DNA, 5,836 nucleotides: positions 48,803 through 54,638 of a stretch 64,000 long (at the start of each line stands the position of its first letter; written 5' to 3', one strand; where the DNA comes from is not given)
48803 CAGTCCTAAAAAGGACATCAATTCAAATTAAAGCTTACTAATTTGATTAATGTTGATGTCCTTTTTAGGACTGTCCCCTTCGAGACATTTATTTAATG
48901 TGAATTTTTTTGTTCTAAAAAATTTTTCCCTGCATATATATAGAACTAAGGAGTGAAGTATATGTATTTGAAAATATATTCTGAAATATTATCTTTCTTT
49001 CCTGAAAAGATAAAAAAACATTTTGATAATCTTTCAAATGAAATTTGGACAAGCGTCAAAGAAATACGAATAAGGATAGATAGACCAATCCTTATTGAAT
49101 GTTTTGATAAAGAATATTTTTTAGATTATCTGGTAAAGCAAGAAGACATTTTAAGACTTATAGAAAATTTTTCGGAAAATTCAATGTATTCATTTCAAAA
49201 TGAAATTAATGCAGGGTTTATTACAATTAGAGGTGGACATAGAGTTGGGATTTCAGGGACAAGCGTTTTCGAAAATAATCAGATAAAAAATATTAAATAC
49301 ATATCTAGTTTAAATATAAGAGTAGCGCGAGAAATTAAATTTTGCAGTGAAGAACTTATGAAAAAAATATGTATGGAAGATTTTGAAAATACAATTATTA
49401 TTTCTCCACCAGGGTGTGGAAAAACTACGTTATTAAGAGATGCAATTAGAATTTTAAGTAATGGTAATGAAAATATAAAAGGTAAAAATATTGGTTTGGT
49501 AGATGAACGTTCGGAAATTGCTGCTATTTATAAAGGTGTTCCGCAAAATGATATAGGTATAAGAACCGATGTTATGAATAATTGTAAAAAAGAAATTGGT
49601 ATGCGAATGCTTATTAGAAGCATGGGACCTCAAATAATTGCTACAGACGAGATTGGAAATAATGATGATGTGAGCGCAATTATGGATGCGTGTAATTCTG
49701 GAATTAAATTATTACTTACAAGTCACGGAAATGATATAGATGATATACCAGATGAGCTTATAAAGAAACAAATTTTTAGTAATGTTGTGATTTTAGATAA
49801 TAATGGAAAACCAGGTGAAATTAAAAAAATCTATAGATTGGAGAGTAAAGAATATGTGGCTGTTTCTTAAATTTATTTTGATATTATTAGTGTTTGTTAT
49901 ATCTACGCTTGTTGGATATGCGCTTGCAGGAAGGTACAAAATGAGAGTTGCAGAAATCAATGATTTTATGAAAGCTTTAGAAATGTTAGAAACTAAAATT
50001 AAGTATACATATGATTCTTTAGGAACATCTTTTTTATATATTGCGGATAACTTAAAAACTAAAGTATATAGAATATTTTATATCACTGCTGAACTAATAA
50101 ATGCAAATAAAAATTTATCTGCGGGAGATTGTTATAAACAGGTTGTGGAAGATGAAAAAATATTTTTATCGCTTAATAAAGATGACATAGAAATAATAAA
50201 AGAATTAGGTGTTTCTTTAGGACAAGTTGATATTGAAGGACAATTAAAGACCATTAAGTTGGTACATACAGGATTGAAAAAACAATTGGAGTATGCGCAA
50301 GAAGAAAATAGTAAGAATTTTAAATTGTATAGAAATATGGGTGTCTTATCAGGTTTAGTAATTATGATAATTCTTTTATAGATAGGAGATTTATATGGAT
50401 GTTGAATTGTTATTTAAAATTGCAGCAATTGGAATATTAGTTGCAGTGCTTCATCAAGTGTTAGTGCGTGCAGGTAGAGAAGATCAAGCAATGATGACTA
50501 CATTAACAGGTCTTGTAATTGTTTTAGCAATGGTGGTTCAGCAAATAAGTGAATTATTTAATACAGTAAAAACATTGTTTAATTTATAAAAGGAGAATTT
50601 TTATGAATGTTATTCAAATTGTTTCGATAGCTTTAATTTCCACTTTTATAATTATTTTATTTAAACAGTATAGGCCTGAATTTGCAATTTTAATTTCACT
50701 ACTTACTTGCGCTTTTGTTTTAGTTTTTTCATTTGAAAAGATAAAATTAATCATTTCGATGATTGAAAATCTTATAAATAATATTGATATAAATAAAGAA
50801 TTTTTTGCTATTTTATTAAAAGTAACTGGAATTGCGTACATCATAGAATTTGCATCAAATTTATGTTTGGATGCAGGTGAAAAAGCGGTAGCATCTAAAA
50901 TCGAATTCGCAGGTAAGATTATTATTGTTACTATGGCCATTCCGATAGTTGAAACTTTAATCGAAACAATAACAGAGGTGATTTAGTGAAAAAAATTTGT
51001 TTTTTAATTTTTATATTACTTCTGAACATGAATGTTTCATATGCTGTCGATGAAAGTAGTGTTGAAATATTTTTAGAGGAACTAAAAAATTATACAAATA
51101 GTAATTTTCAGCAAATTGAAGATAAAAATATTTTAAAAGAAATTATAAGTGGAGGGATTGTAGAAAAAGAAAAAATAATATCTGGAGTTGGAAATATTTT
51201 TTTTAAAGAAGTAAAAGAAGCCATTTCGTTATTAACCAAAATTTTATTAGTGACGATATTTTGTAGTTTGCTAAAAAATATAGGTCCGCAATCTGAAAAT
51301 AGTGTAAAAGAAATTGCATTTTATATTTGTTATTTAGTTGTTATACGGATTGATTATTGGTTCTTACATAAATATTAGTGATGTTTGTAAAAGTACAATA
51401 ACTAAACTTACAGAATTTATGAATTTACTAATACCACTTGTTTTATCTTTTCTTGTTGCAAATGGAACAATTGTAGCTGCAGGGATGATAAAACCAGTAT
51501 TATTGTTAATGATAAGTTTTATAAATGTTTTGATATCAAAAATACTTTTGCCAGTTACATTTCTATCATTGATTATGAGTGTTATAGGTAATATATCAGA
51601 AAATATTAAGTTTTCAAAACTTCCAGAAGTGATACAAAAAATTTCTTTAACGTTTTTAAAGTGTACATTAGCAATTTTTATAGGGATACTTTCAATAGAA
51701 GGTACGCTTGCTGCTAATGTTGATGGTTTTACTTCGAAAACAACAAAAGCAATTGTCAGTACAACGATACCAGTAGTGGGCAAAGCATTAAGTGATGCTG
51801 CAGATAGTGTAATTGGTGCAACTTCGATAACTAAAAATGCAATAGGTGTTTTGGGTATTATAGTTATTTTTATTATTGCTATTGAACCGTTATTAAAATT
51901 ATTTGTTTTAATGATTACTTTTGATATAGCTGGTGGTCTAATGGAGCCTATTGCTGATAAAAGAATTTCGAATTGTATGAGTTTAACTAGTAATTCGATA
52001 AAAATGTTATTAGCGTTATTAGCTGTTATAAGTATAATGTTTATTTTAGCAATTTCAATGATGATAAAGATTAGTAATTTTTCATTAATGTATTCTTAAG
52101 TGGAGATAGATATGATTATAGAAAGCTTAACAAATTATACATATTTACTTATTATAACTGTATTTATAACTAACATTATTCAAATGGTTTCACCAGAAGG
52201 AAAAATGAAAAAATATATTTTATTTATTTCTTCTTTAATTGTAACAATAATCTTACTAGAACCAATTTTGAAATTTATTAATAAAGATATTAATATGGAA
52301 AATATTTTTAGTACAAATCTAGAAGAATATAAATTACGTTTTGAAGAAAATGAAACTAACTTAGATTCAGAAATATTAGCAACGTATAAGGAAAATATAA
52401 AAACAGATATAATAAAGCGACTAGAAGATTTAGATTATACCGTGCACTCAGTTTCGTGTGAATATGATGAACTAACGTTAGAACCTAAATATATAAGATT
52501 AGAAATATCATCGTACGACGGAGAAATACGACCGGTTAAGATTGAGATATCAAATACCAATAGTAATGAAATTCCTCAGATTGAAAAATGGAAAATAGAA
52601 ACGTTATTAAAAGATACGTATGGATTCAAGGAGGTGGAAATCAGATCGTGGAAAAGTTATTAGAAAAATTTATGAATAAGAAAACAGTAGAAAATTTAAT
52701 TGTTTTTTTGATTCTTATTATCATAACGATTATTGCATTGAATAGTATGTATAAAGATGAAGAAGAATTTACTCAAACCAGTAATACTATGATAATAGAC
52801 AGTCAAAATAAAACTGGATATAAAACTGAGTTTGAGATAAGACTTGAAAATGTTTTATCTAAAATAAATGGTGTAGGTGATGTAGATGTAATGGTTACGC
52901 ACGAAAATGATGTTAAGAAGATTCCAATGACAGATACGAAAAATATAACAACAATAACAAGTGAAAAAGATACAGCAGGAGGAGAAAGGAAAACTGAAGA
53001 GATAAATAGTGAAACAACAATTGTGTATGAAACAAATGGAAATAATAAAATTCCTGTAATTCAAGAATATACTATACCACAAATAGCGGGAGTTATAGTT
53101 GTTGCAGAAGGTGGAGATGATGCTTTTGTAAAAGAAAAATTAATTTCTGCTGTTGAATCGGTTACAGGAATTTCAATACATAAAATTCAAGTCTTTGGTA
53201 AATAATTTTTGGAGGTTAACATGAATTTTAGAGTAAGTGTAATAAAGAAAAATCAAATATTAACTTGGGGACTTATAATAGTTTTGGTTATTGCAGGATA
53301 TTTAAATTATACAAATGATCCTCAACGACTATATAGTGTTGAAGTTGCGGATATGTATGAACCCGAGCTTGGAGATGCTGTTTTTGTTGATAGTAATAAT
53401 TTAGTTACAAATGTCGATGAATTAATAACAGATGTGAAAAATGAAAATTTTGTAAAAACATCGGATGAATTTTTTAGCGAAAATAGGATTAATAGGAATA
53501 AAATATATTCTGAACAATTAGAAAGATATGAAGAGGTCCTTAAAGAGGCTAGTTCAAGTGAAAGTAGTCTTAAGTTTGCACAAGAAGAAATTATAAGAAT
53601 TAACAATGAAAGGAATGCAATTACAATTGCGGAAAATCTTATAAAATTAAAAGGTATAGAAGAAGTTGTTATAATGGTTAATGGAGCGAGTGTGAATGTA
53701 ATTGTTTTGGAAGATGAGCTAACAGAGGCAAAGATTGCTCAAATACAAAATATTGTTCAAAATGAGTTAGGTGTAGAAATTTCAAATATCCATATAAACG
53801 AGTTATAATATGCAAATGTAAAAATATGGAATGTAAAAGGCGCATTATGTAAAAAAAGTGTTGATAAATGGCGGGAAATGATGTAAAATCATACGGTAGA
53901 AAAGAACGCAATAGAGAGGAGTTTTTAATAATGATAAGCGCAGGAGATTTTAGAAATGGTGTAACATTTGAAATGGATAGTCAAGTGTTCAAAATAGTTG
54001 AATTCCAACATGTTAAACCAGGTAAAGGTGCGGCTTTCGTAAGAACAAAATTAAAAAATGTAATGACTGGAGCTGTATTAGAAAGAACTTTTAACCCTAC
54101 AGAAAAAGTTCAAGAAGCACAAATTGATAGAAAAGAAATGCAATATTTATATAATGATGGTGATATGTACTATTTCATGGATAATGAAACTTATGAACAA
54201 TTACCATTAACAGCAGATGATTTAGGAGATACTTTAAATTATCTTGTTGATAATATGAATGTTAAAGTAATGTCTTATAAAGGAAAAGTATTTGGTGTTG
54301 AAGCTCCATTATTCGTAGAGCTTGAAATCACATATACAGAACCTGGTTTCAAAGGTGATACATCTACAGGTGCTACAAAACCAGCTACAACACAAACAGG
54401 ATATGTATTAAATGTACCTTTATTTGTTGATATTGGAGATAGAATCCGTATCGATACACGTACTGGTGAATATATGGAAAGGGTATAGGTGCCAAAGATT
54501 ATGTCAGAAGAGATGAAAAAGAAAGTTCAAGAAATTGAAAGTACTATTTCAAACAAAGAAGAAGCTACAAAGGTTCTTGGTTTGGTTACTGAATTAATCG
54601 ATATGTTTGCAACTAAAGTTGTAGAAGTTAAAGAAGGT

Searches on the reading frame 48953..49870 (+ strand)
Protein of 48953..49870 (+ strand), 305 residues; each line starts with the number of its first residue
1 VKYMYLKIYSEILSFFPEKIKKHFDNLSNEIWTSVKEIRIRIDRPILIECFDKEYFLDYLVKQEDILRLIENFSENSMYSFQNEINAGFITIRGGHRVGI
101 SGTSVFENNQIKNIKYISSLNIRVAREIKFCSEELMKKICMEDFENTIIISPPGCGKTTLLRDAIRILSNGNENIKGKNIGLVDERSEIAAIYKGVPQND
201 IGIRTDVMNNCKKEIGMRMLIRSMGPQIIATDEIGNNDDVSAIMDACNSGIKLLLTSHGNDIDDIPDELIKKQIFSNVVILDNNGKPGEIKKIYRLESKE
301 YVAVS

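Call 4: search_protein_families(library=pfam, proteins=[window:48953-49870:+], max_evalue=0.01)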
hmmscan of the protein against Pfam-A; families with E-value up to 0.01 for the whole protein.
window:48953-49870:+ (305 aa): 4 families
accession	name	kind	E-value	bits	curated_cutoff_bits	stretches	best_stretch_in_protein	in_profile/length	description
PF19568.5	Spore_III_AA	-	1e-95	320.8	27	1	11-295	6-300/306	Sporulation stage III, protein AA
PF00437.27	T2SSE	-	0.00051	19.2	24.9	1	147-264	145-250/370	Type II/IV secretion system protein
PF03266.21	NTPase_1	-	0.0035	17.7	23.9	0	148-177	3-32/168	NTPase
PF13476.12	AAA_23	-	0.0041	18.2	27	1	128-282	15-138/201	AAA domain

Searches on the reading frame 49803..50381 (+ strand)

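Call 69: search_protein_families(library=pfam, proteins=[window:49803-50381:+], max_evalue=0.001)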
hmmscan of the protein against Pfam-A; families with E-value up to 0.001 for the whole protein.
window:49803-50381:+ (192 aa): 1 family
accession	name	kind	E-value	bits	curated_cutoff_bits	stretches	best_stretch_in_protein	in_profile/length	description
PF09548.15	Spore_III_AB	-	4.9e-40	137.8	32.5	1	23-192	1-170/170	Stage III sporulation protein AB (spore_III_AB)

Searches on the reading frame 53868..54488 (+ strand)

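Call 69: search_protein_families(library=pfam, proteins=[window:53868-54488:+], max_evalue=0.001)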
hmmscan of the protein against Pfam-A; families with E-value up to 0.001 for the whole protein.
window:53868-54488:+ (206 aa): 3 families
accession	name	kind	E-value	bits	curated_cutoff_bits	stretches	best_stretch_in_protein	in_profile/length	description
PF09285.17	Elong-fact-P_C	-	2.9e-27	94.6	25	1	150-205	1-56/56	Elongation factor P, C-terminal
PF08207.18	EFP_N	-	6e-27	93.9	23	1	24-81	1-58/58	Elongation factor P (EF-P) KOW-like domain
PF01132.26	EFP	-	1.9e-24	85.8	27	1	89-141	1-53/54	Elongation factor P (EF-P) OB domain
